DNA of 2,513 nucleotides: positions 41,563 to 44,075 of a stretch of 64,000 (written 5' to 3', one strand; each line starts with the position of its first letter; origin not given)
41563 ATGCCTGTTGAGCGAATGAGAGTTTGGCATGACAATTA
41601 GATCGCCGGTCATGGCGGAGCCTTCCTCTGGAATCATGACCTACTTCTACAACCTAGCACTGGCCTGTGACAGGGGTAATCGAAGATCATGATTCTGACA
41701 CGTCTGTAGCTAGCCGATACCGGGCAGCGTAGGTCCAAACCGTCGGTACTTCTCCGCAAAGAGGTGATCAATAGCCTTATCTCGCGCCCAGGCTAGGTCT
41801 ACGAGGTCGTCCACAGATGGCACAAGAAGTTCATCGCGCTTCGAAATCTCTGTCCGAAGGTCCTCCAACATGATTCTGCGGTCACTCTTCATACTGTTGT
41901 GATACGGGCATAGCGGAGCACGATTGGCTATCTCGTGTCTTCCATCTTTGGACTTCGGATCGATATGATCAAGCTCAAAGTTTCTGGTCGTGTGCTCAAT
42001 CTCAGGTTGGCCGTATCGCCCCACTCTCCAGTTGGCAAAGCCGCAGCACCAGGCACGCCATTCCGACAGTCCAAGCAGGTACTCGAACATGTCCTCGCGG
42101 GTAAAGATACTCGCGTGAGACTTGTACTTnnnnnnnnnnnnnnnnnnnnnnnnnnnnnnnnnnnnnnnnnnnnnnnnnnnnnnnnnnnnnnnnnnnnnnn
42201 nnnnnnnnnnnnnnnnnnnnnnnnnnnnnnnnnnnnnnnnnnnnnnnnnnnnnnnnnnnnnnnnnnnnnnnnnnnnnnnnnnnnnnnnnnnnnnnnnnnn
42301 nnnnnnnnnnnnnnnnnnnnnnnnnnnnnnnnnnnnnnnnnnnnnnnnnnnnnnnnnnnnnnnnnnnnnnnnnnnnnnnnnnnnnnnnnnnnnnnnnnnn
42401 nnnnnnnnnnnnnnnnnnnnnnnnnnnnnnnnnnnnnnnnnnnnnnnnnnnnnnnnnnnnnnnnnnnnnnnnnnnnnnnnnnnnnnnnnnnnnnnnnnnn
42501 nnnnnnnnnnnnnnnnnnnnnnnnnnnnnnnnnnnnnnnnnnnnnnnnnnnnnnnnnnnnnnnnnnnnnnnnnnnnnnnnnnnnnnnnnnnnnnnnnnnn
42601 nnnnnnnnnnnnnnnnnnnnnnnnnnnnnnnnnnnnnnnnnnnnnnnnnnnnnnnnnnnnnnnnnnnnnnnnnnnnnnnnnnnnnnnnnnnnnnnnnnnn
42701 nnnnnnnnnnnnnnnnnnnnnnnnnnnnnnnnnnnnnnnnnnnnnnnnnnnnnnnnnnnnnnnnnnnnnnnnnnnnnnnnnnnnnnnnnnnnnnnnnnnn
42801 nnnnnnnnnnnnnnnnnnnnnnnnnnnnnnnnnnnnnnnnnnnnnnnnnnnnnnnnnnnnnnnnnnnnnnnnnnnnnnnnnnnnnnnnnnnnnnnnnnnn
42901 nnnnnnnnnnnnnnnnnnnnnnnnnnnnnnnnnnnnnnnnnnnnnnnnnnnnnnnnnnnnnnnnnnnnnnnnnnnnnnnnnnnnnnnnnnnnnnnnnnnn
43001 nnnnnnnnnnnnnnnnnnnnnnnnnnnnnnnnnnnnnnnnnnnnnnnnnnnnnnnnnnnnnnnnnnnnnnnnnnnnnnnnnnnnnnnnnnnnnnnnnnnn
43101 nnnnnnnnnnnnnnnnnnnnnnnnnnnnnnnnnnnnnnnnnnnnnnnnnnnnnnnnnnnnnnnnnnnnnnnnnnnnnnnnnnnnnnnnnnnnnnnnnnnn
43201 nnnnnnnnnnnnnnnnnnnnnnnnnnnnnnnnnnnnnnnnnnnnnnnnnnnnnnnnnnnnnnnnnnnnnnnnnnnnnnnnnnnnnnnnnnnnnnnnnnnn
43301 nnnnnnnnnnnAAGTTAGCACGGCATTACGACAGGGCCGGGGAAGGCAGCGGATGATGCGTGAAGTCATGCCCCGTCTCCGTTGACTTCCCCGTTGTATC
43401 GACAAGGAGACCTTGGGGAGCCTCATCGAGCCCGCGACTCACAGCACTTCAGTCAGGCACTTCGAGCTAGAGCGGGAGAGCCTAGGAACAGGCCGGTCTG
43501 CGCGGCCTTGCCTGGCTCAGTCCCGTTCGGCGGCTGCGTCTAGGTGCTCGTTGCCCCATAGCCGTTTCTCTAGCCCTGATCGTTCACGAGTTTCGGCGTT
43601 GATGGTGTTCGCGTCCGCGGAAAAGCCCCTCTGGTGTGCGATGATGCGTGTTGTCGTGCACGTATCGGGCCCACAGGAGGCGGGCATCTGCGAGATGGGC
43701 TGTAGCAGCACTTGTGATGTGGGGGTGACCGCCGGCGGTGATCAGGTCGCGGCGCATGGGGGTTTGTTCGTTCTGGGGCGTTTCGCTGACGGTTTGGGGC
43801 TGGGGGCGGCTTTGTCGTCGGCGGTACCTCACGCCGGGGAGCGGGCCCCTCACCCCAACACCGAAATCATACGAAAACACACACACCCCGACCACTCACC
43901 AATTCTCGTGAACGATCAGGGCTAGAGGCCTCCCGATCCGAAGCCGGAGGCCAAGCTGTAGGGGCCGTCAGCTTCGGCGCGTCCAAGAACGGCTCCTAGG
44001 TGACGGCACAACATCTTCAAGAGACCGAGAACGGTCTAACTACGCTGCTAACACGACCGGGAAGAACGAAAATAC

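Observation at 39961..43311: Tandem pair of DNA-methyltransferase::HNH fusion paralogues, one with an intact and one with a dead HNH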

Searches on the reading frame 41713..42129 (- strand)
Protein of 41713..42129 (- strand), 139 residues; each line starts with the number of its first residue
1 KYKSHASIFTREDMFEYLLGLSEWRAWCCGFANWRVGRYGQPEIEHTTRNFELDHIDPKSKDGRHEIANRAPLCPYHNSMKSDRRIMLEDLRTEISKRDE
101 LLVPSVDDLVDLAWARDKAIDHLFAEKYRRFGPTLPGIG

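Call 41: search_protein_representatives(protein=window:41713-42129:-)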
Query: 139 residues. Proteins with E-value up to 0.001 (for the whole library): 87; up to 1e-10: 46; up to 1e-30: 3. The best 87 are listed.
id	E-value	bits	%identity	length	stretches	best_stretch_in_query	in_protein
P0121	3.2e-42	160.4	65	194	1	20-125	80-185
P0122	4.2e-32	127.6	53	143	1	1-121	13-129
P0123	1.4e-31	125.9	52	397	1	1-126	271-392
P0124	2.0e-30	122.2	54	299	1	6-123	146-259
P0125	1.9e-29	118.9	51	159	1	9-130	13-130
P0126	2.7e-29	118.5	53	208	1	1-130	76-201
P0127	2.2e-28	115.5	60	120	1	18-122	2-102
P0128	3.2e-28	115.0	50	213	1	5-122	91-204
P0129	3.0e-27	111.8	52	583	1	2-119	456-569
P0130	4.9e-27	111.1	52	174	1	5-128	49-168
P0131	7.7e-27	110.5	49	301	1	2-122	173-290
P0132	1.2e-26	109.9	48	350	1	6-132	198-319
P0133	2.4e-26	108.9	52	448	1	6-124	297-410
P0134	2.9e-26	108.6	50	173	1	2-120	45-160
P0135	1.2e-25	106.6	49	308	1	4-122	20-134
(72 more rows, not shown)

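Call 57: search_solved_structures(query=A3, max_evalue=10, show_alignments=3)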
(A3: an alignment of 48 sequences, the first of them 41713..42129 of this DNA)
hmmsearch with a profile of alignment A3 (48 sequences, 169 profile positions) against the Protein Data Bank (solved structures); distinct sequences matched with E-value up to 10: 50.
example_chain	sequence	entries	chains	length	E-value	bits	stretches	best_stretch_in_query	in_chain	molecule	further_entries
8d2k_A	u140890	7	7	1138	2.9e-10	43.7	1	10-112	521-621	CRISPR-associated endonuclease, Csn1 family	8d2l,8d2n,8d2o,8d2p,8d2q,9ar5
4ogc_A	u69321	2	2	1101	3.1e-06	30.6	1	30-112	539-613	HNH endonuclease domain protein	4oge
9k32_A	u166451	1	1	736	1.2e-05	28.7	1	32-112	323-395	HNH nuclease domain-containing protein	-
4h9d_A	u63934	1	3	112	1.3e-05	28.6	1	71-110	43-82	HNH endonuclease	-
8w2z_A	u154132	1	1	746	7.2e-05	26.1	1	43-112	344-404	HNH nuclease domain-containing protein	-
8zq9_B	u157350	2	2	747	7.2e-05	26.1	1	43-112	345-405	a protein | HNH nuclease domain-containing protein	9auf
8w2s_A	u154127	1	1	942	0.0001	25.7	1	44-112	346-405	HNH nuclease domain-containing protein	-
9lgi_A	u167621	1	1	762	0.00013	25.3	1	44-111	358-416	HNH nuclease domain-containing protein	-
9j1z_B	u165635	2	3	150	0.0005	23.4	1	15-112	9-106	CRISPR-associated endonuclease Cas9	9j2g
8if0_X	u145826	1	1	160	0.00052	23.4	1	40-112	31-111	CRISPR-associated endonuclease Cas9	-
6j9n_A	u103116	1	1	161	0.00054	23.3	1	40-112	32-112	CRISPR-associated endonuclease Cas9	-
9j1y_A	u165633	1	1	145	0.00065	23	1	21-112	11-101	CRISPR-associated endonuclease Cas9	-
9nvu_P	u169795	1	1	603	0.0012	22.2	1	79-106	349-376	OrufIscB-REC-swap 49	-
5vgb_A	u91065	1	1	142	0.0016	21.8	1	14-112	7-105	CRISPR-associated endonuclease Cas9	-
6ghc_A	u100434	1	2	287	0.0017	21.7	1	20-106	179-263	5-methylcytosine-specific restriction enzyme A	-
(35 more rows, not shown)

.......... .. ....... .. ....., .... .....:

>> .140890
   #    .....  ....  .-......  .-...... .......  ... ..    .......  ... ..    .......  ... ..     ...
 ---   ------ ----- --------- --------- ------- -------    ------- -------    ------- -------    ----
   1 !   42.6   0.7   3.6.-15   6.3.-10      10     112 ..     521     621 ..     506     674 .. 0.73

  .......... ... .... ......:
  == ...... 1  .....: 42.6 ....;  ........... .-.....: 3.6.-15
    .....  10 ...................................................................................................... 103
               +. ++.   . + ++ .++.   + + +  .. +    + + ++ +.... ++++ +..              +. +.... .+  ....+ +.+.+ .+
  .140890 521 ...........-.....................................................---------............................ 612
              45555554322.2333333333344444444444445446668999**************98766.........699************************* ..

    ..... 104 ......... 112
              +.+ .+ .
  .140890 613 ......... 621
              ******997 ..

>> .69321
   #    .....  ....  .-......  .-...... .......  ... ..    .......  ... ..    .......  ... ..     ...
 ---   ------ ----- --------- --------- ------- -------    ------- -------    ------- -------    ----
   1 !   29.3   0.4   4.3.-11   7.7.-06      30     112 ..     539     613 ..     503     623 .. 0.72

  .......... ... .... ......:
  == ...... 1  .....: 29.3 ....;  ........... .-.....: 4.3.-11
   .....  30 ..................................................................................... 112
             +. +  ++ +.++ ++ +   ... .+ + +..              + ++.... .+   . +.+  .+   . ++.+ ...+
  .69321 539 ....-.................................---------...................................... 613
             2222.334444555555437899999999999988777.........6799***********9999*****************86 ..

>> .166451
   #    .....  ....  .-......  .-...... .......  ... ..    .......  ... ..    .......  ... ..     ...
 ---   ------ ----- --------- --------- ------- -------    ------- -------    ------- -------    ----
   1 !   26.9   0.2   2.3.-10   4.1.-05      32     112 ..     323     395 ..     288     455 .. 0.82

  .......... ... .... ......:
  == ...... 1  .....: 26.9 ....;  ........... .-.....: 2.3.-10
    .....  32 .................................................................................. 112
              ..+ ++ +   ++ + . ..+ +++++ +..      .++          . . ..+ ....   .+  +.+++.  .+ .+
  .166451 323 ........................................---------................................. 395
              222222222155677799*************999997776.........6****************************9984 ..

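Call 64: search_protein_families(library=padloc, proteins=[window:41713-42129:-], max_evalue=1)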
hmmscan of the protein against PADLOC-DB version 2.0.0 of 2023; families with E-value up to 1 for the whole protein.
window:41713-42129:- (139 aa): 1 family
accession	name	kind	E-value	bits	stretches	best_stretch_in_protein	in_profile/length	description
PDLC03469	REase_II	-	0.0091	13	1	35-95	251-309/522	Type II restriction enzyme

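Call 65: search_protein_families(library=phrogs, proteins=[window:41713-42129:-], max_evalue=0.01)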
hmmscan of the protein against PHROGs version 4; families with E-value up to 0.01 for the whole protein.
window:41713-42129:- (139 aa): 12 families
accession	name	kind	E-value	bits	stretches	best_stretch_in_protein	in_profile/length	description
phrog_1271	-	DNA, RNA and nucleotide metabolism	1.3e-07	32.4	1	24-100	267-334/361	HNH endonuclease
phrog_1035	-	DNA, RNA and nucleotide metabolism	8.6e-06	26.8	1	12-86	148-215/271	endonuclease VII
phrog_2118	-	DNA, RNA and nucleotide metabolism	2e-05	25.3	1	48-99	188-237/301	HNH endonuclease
phrog_8660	-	DNA, RNA and nucleotide metabolism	3.7e-05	24.9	1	45-87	140-182/196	HNH endonuclease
phrog_2214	-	DNA, RNA and nucleotide metabolism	7.7e-05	23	1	29-86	199-241/429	HNH endonuclease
phrog_32453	-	DNA, RNA and nucleotide metabolism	0.0005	21.3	1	48-89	81-122/175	HNH endonuclease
phrog_333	-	DNA, RNA and nucleotide metabolism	0.00058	21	1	44-84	41-81/138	HNH endonuclease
phrog_589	-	DNA, RNA and nucleotide metabolism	0.00092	20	1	47-84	103-141/179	HNH endonuclease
phrog_338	-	DNA, RNA and nucleotide metabolism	0.002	18.6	1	45-85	223-263/340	HNH endonuclease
phrog_144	-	DNA, RNA and nucleotide metabolism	0.0029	18.3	1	46-85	95-136/175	HNH endonuclease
phrog_22514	-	DNA, RNA and nucleotide metabolism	0.003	18.7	1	46-97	73-124/187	HNH endonuclease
phrog_5956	-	DNA, RNA and nucleotide metabolism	0.0096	16.6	0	48-86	72-112/138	HNH endonuclease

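Call 66: predict_structure(alignment_id=A3)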
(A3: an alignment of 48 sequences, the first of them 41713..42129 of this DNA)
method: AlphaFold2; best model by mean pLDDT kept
length: 139 residues; sequences in the alignment: 48
mean_pLDDT: 92.7   pTM: 0.84
mean pLDDT of the five models: 92.7, 92.2, 92.2, 91.6, 91.3
residues with pLDDT >= 90: 124; 70-90: 3; 50-70: 8; < 50: 4
segments of 3 or more residues with pLDDT < 50: 1-3
pLDDT, mean of each block of 10 residues (from residue 1): 66 97 98 97 97 97 95 98 96 98 98 98 94 66
secondary structure, 60 per line:
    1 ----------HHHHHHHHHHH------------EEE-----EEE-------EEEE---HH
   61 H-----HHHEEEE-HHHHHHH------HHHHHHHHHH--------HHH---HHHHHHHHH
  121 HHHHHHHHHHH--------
elements in order: H11-21 E34-36 E42-44 E52-55 E70-73 H75-81 H88-97 H112-131

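Call 70: fold_search(model_id=the predicted structure, library=pdb)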
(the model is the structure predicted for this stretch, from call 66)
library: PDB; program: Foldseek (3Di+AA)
matches with E <= 10: 157; with E <= 0.001: 0
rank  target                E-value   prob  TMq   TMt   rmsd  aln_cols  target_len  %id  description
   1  6ghc_A                6.3e-03  0.99  0.36  0.20   7.8        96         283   21  Modification dependent EcoKMcrA restriction endonuclease (released 2018-08-08)
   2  9k32_A                1.2e-02  0.90  0.38  0.08  14.5       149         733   19  Cryo-EM structure of the NbaCas9-guide RNA-target DNA complex (released 2026-02-04)
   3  8d2k_A                2.5e-02  0.94  0.40  0.06   8.6       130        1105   22  Structure of Acidothermus cellulolyticus Cas9 ternary complex (Cleavage Intermediate 2) (released 2023-12-20)
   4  7enh_A                2.6e-02  0.89  0.36  0.35  10.3       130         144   15  Crystal structure of cas and anti-cas protein complex (released 2022-04-20)
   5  8f43                  4.3e-02  0.90  0.39  0.49  10.7       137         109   18  HNH Nuclease Domain from G. stearothermophilus Cas9, K597A mutant (released 2022-12-21)
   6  9liq_A                4.9e-02  0.84  0.35  0.12   8.1       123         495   14  CryoEM Structures Uncover the Unexpected Hinges of IscB for Enhanced Gene Editing (released 2026-01-21)
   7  8d2q_A                6.2e-02  0.77  0.38  0.07   9.1       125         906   20  Structure of Acidothermus cellulolyticus Cas9 ternary complex (Post-cleavage 1) (released 2023-12-20)
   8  8t7s_A                6.6e-02  0.75  0.38  0.05  10.7       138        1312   16  SpRYmer bound to NAC PAM DNA (released 2024-05-01)
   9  9lgi_A                7.0e-02  0.84  0.42  0.11   9.2       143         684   17  Cryo-EM structure of a type II-D CRISPR-Cas9 in complex with single-guided RNA and double-stranded DNA (released 2025-08-20)
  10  8spq_A                8.5e-02  0.77  0.39  0.06   8.3       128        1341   16  SpRY-Cas9:gRNA complex targeting TGG PAM DNA (released 2024-05-01)
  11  7z4j_B                9.6e-02  0.89  0.38  0.05   8.5       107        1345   17  SpCas9 bound to 18-nucleotide complementary DNA substrate in the catalytic state (released 2022-08-31)
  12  8t6x_A                1.0e-01  0.75  0.42  0.06   8.4       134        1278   16  SpRY-Cas9:gRNA complex targeting TAC PAM DNA with 18 bp R-loop (released 2024-05-01)
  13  9j1z_A                1.2e-01  0.94  0.47  0.48   5.0       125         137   12  Crystal structure of Nme1Cas9 HNH domain bound to anti-CRISPR AcrIIC1Nme1ST (released 2026-03-04)
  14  8zcz_A                1.2e-01  0.51  0.34  0.07  12.5       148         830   14  Cryo-EM structure of eSaCas9_NNG-guide RNA-target DNA complex in an interrogation state (released 2025-11-05)
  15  5zmm_A                1.2e-01  0.84  0.35  0.12   6.4       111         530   16  Structure of the Type IV phosphorothioation-dependent restriction endonuclease ScoMcrA (released 2018-09-26)
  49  4ogc                  4.8e-01  0.51  0.42  0.08   9.5       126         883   17  Crystal structure of the Type II-C Cas9 enzyme from Actinomyces naeslundii (released 2014-02-12)
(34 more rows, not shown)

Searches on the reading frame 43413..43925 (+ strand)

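Call 46: search_protein_families(library=pfam, proteins=[window:43413-43925:+], max_evalue=1)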
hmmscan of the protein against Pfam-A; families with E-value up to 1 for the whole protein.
window:43413-43925:+ (170 aa): 2 families
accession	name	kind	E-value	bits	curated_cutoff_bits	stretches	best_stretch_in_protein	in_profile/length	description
PF17707.6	DUF5553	-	0.028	14.3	25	1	18-45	13-40/223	Family of unknown function (DUF5553)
PF13701.12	DDE_Tnp_1_4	-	0.028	13.1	34.7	1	100-155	6-63/435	Transposase DDE domain group 1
